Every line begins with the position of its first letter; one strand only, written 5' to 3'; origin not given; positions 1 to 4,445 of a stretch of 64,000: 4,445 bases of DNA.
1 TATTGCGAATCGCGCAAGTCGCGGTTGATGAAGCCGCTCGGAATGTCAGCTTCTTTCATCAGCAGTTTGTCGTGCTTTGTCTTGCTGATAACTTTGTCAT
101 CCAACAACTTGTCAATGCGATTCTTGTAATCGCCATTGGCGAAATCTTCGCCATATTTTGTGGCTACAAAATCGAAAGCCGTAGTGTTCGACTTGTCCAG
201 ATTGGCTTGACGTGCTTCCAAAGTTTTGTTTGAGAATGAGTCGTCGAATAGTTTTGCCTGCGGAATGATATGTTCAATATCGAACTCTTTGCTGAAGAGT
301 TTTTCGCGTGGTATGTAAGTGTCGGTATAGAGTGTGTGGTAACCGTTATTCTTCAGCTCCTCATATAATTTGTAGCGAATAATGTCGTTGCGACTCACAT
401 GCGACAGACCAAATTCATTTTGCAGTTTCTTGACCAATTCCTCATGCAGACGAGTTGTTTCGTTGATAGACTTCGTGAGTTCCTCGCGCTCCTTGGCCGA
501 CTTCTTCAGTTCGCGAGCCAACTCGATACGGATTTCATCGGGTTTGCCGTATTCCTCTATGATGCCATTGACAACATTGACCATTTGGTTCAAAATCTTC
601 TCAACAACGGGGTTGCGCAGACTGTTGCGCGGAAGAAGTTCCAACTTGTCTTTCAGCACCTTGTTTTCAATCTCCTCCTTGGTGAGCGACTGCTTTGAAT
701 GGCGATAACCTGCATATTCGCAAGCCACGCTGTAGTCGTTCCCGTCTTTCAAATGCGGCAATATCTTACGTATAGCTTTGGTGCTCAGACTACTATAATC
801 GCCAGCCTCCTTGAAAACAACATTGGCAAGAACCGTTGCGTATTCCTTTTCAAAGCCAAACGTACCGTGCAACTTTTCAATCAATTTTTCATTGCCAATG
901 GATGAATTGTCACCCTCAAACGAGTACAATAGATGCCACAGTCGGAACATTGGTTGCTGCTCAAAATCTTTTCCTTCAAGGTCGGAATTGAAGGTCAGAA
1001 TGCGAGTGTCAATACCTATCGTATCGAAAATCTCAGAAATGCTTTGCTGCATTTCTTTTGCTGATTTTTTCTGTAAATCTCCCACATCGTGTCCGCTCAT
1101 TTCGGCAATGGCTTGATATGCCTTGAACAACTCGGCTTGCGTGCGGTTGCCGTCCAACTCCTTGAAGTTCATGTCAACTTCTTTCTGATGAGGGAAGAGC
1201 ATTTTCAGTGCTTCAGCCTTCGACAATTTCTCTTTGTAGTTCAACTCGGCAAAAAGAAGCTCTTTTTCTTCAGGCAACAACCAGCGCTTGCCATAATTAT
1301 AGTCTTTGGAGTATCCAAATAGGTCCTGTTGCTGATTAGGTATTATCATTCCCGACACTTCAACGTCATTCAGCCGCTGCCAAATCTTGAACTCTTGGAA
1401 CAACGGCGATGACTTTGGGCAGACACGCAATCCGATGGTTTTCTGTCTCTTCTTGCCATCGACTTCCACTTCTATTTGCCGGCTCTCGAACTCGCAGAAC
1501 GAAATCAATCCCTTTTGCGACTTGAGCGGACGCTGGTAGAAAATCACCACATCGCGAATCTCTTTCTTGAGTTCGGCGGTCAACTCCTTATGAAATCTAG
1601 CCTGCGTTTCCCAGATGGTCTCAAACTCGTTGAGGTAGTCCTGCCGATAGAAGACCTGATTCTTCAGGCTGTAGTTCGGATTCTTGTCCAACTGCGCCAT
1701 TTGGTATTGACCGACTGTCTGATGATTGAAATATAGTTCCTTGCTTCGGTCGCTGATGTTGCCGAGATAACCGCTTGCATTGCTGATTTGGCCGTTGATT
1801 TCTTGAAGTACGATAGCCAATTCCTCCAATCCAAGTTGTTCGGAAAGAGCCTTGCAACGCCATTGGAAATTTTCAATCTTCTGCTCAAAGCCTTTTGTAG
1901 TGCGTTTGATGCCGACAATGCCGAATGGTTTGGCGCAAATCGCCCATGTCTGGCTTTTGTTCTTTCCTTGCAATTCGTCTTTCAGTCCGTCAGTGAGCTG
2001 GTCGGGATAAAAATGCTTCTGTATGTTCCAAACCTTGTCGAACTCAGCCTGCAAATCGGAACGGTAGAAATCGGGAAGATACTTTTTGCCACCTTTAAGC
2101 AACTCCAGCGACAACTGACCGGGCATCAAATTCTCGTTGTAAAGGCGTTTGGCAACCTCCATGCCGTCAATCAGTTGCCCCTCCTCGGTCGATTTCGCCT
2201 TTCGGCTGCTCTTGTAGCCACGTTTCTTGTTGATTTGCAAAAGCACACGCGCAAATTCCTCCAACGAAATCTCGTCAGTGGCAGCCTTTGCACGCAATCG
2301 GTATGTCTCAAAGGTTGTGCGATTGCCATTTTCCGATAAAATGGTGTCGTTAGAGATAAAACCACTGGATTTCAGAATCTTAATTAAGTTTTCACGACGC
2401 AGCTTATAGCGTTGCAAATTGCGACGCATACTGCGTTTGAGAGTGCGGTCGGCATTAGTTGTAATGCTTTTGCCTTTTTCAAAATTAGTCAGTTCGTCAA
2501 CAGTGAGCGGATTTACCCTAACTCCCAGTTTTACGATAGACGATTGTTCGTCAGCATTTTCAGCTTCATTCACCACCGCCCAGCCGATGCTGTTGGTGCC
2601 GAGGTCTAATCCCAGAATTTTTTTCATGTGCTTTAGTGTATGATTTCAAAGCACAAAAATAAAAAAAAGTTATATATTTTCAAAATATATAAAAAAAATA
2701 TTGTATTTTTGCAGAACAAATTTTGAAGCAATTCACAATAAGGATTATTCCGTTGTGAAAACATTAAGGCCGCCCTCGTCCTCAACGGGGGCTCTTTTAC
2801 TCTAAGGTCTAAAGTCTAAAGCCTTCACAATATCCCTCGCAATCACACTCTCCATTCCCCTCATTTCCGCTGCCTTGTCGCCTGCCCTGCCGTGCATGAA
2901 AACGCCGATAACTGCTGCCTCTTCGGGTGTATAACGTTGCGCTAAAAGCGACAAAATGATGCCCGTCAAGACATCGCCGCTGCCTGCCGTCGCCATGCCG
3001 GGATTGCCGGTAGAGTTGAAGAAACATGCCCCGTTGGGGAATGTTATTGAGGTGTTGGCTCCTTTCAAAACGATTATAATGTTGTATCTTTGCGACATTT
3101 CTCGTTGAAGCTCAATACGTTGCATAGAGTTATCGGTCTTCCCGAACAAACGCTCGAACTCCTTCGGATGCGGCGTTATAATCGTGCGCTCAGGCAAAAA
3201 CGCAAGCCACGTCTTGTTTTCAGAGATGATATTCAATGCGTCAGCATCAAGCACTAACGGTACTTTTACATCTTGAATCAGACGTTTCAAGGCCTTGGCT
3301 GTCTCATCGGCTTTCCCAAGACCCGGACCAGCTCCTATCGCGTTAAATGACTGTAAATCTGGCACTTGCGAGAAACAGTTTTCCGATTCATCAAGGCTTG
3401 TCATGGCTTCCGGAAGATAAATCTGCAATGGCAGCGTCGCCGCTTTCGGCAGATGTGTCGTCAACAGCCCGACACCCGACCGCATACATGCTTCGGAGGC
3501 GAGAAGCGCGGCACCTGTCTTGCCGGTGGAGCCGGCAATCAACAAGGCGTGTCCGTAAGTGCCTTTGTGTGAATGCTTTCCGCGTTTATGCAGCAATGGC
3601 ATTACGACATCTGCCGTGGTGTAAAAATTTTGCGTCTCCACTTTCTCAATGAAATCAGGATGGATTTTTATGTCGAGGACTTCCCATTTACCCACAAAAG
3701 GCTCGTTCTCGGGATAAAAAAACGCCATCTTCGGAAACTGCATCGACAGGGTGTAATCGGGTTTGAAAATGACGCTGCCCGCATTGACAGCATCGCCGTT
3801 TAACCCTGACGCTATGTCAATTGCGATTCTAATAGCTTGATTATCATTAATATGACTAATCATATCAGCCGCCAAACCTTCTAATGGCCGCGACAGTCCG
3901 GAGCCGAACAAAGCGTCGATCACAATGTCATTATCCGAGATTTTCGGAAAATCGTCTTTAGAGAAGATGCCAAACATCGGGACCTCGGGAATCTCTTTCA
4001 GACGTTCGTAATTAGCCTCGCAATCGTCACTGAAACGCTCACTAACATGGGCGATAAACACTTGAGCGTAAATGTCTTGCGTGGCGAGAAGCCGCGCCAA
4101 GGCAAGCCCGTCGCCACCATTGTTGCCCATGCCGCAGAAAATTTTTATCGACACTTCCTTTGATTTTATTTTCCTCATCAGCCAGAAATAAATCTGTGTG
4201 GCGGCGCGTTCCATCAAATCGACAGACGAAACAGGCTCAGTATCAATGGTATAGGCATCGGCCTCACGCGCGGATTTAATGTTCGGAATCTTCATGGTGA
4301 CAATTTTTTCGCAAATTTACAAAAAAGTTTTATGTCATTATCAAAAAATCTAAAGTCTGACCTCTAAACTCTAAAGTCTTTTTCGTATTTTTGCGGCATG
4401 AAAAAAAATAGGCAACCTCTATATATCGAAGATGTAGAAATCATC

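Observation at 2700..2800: Candidate tracrRNA gene divergent from cas9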

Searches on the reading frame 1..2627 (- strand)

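Call 12: find_related_loci(query=window:1-2627:-, collection=genome_contigs, flank=10000)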
Query window:1-2627:- (875 aa) in genome_contigs; peptide patterns used: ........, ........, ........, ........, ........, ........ (x = any residue, [..] = any of these).
599 stretches matched a pattern (row limit reached: there are more); 391 encode a relative of the query (tblastn E <= 1e-3); the best 80 are kept; 80 distinct loci.
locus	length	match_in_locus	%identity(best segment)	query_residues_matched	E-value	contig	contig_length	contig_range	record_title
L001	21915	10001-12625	88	1-875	0e+0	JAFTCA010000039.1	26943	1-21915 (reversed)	MAG: Bacteroidales bacterium isolate RGIG3681 Goat_Rumen.Co__c1127779, whole genome shotgun sequence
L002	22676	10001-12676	79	1-875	0e+0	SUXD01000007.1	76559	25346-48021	MAG: Bacteroidales bacterium isolate SIG115 NODE_8135_length_76559_cov_1.856892, whole genome shotgun sequence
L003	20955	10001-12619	81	1-875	0e+0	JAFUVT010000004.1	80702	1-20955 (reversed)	MAG: Bacteroidales bacterium isolate RGIG4870 Roe_deer_Rumen-1__c1047, whole genome shotgun sequence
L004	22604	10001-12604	78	1-875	0e+0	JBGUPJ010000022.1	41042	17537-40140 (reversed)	MAG: Bacteroidales bacterium isolate ruminal_MAG_166 ruminal_MAG_166_contig_0022, whole genome shotgun sequence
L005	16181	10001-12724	80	1-875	0e+0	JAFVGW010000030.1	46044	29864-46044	MAG: Salinivirgaceae bacterium isolate RGIG5159 Sheep_Abomasum-5__c276527, whole genome shotgun sequence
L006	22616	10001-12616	78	1-875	0e+0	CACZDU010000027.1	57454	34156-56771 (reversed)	MAG: uncultured Bacteroidia bacterium isolate RUG12531 genome assembly, contig: RUG12531_asm_27, whole genome shotgun se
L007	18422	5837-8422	77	1-875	0e+0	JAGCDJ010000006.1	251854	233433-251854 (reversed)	MAG: Bacteroidales bacterium isolate RGIG9689 Yak_Omasum-2__c129545, whole genome shotgun sequence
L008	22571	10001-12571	78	1-875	0e+0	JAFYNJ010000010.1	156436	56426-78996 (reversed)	MAG: Bacteroidales bacterium isolate RGIG7248 Water_buffalos_Cecum-3__c23, whole genome shotgun sequence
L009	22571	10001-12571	76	1-875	0e+0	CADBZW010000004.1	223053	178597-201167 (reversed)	MAG: uncultured Bacteroidia bacterium isolate RUG14460 genome assembly, contig: RUG14460_asm_4, whole genome shotgun seq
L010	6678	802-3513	73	4-875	0e+0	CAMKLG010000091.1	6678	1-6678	MAG: uncultured Bacteroidales bacterium isolate SRR12081296_bin.81_metaWRAP_v1.3_MAG genome assembly, contig: ERZ1228977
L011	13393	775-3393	76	1-875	0e+0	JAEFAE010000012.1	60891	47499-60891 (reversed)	MAG: Bacteroidales bacterium isolate Tb.RUG.487 NODE_1577_length_60891_cov_18.730120, whole genome shotgun sequence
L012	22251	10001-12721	72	1-875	0e+0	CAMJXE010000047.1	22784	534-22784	MAG: uncultured Bacteroidales bacterium isolate SRR12081301_bin.36_metaWRAP_v1.3_MAG genome assembly, contig: ERZ1228976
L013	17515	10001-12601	74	1-875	0e+0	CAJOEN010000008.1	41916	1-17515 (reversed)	uncultured Bacteroidales bacterium isolate Red_deer_2_mag_123 genome assembly, contig: scaffold_340, whole genome shotgu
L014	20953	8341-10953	71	2-875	0e+0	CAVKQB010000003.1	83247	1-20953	Leyella stercorea isolate H07659-L1_cleanbin_000006 genome assembly, contig: Spades_H07659-L1_contig_80, whole genome sh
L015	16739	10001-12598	72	1-875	0e+0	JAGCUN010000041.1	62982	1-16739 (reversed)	MAG: Bacteroidales bacterium isolate RGIG10135 Yak_Rumen-4__c1850128, whole genome shotgun sequence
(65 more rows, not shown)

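Call 16: find_related_loci(query=window:1-2627:-, collection=metagenome_contigs, flank=10000)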
Query window:1-2627:- (875 aa) in metagenome_contigs; peptide patterns used: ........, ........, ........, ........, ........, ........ (x = any residue, [..] = any of these).
600 stretches matched a pattern (row limit reached: there are more); 320 encode a relative of the query (tblastn E <= 1e-3); the best 80 are kept; 80 distinct loci.
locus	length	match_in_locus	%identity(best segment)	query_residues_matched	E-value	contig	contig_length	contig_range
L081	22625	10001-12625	95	1-875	0e+0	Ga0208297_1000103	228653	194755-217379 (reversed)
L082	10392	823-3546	81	1-875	0e+0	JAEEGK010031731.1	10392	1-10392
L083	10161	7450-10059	81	1-875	0e+0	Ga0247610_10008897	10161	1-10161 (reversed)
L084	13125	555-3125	80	1-875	0e+0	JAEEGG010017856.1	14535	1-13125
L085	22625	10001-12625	78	1-875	0e+0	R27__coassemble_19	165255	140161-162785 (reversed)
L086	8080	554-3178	79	1-875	0e+0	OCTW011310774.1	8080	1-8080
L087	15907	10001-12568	78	1-875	0e+0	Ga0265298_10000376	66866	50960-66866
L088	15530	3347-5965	76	1-875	0e+0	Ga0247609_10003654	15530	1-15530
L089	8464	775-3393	76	1-875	0e+0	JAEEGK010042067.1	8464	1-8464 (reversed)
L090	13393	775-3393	76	1-875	0e+0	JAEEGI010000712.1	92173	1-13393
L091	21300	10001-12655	72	1-875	0e+0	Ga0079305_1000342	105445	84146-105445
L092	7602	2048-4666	75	1-875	0e+0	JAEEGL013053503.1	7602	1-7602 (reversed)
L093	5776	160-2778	73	1-875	0e+0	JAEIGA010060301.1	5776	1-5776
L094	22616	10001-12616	69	1-875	0e+0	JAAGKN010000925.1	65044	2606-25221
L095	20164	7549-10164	70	1-875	0e+0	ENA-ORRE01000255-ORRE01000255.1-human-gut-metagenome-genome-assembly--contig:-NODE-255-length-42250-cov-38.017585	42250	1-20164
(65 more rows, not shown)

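Call 21: search_protein_families(library=pfam, proteins=[L081:10001-14353:+, L081:14331-15200:+, L081:15193-16107:+, L081:16050-16439:+])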
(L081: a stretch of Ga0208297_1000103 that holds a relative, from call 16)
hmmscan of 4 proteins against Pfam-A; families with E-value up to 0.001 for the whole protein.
L081:10001-14353:+ (1450 aa): 2 families
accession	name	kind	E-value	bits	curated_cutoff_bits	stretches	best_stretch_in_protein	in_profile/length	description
PF18541.7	RuvC_III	-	1.3e-53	182.1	26.2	1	861-1054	1-179/179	RuvC endonuclease subdomain 3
PF13395.12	HNH_4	-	3.1e-16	59.5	22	1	766-818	2-54/54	HNH endonuclease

L081:14331-15200:+ (289 aa): 1 family
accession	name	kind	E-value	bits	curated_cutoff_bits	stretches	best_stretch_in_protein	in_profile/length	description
PF02498.22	Bro-N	-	1.8e-12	48.1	25.6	1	23-116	1-91/96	BRO family, N-terminal domain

L081:15193-16107:+ (304 aa): 1 family
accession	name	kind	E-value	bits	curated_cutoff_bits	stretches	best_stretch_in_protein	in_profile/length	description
PF01867.21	Cas_Cas1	-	3.6e-30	105.5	22.3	1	10-243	6-252/283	CRISPR associated protein Cas1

L081:16050-16439:+ (129 aa): 2 families
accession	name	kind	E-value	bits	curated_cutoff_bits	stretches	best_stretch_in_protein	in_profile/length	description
PF09827.14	CRISPR_Cas2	-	4e-16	59.4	23.8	1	29-108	1-74/74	CRISPR associated protein Cas2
PF20803.2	PaaX_M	-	9.2e-06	26.1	24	1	29-87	7-62/83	PaaX protein central Cas2-like domain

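Call 47: search_solved_structures(query=L081:10001-14353:+, max_evalue=0.00001)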
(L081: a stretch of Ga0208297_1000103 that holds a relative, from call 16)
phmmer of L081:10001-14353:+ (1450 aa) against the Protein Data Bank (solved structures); distinct sequences matched with E-value up to 0.00001: 40.
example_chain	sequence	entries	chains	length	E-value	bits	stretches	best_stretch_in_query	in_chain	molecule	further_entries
8iyq_A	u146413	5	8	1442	3.5e-60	206.9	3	743-1155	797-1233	deadCbCas9 | CbCas9 effector-1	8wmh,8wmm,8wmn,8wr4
21dz_A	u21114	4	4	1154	3.4e-50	173.9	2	608-885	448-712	CRISPR-associated endonuclease Cas9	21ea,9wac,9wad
9ar4_A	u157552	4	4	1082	2.8e-45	157.6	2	582-917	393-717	CRISPR-associated endonuclease Cas9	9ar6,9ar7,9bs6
8jtj_A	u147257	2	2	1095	2.2e-44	154.6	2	593-908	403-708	CRISPR-associated endonuclease Cas9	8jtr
8uzb_A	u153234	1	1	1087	8.2e-44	152.7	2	593-908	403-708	CRISPR-associated endonuclease Cas9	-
8ja0_A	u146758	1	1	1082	2.1e-43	151.3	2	611-915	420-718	CRISPR-associated endonuclease Cas9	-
6kc8_A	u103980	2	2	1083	2.1e-43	151.3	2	611-915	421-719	CRISPR-associated endonuclease Cas9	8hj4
6jdq_A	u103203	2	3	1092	2.2e-43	151.3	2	611-915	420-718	CRISPR-associated endonuclease Cas9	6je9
8hnt_A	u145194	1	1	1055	2.7e-43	151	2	610-913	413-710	CRISPR-associated endonuclease Cas9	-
8uza_A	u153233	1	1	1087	5e-43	150.1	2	593-908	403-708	CRISPR-associated endonuclease Cas9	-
6jdv_A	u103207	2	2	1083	4.5e-42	146.9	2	611-915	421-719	CRISPR-associated endonuclease Cas9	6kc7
8hnw_A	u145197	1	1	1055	5.6e-42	146.6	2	610-913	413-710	CRISPR-associated endonuclease Cas9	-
6je3_A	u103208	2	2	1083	4.8e-41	143.5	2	611-915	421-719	CRISPR-associated endonuclease Cas9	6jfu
6je4_A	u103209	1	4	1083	5e-41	143.5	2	611-915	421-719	CRISPR-associated endonuclease Cas9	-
8hnv_A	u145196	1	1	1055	6.9e-41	143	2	610-913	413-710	CRISPR-associated endonuclease Cas9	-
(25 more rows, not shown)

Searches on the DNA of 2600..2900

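Call 17: search_rna_families(source=window, start=2600, end=2900, threshold=evalue, max_evalue=10, show_alignments=2)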
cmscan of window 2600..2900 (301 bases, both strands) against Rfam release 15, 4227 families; matches with E-value up to 10: 9.
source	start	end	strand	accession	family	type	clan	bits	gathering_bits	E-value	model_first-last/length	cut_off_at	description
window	2691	2762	-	RF02754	ES205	Gene; sRNA;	-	18.2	86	0.98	1-72/72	no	ES205 sRNA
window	2701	2799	+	RF02348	tracrRNA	Gene; CRISPR;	-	17.5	70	1.7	1-92/92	no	Trans-activating crRNA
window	2686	2800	+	RF01859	Phe_leader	Cis-reg; leader;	-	15.7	55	4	1-125/125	no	Phenylalanine leader peptide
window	2625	2733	+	RF01589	plasmodium_snoR11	Gene; snRNA; snoRNA; HACA-box;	-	15.1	80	7.9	1-207/207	no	small nucleolar RNA snoR11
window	2618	2662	-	RF00542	snopsi28S-1192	Gene; snRNA; snoRNA; HACA-box;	-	14.1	44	6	78-125/138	no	Small nucleolar RNA psi28S-1192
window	2672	2690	-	RF00756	mir-299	Gene; miRNA;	-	13.6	67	6.3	23-41/63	no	mir-299 microRNA precursor family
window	2618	2664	-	RF04241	mir-5014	Gene; miRNA;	-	13.2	101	7.7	1-123/123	no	mir-5014 microRNA precursor family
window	2723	2746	+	RF02066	STnc320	Gene; sRNA;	-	13.1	50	7.6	1-55/55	no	Salmonella enterica sRNA STnc320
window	2600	2684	+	RF02350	psRNA6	Gene; sRNA;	-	7.6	60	7.3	244-333/333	5'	Nitrosomonas sRNA psRNA6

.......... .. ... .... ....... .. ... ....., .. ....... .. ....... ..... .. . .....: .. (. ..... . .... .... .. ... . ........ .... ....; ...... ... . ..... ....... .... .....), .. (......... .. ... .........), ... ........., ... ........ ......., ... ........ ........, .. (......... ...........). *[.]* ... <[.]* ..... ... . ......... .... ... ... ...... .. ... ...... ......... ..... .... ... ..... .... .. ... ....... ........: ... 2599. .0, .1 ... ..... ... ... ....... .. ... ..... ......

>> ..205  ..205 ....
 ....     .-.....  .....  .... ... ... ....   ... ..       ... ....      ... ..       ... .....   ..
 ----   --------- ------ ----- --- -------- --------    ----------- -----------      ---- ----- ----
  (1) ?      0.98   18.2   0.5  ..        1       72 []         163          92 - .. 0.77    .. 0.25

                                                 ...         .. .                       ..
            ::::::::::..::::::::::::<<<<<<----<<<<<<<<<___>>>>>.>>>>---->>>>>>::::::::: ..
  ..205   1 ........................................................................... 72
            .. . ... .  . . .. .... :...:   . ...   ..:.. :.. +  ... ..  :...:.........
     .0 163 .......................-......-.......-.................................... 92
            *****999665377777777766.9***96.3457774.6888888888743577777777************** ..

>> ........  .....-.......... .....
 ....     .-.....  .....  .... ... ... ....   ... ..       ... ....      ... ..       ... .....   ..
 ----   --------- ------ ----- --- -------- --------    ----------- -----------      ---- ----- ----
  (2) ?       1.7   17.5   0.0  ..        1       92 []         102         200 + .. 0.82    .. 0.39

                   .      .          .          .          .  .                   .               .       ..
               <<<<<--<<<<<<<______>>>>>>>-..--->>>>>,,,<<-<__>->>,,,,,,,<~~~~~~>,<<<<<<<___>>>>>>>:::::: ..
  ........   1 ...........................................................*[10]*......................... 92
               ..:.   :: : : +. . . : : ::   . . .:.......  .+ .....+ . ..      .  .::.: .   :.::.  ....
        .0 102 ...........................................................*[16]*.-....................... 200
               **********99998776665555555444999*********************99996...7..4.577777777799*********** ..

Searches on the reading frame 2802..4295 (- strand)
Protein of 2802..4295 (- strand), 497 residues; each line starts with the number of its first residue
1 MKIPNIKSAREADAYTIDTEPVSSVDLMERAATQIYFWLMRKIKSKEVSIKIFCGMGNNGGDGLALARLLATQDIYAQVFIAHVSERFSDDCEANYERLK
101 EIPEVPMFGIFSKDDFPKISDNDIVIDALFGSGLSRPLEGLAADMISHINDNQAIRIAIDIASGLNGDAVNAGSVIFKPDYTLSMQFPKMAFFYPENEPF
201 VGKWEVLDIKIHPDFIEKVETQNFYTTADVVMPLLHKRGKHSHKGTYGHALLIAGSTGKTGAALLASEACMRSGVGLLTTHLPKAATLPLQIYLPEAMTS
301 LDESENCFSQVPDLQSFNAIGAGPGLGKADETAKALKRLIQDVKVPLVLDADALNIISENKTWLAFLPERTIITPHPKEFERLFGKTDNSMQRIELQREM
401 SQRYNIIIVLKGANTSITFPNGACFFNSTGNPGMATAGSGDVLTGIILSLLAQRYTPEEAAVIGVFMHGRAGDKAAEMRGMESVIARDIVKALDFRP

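Call 11: find_encoding_contigs(protein=window:2802-4295:-, flank=10000, max_places=6)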
Protein window:2802-4295:- (497 aa): no gene with exactly this product is on record in the collection.

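Call 21: search_protein_families(library=pfam, proteins=[window:2802-4295:-])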
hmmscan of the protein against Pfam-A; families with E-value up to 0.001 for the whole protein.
window:2802-4295:- (497 aa): 3 families
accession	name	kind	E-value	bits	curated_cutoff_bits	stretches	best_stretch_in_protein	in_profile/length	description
PF01256.23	Carb_kinase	-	2.8e-64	217.3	27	1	251-492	2-239/242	NAD(P)H-hydrate dehydratase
PF03853.21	YjeF_N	-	1.3e-39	136.3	24.9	1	26-190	3-168/169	YjeF-related protein N-terminus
PF08543.17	Phos_pyr_kin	-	6.4e-05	22.9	27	1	365-461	115-221/246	Phosphomethylpyrimidine kinase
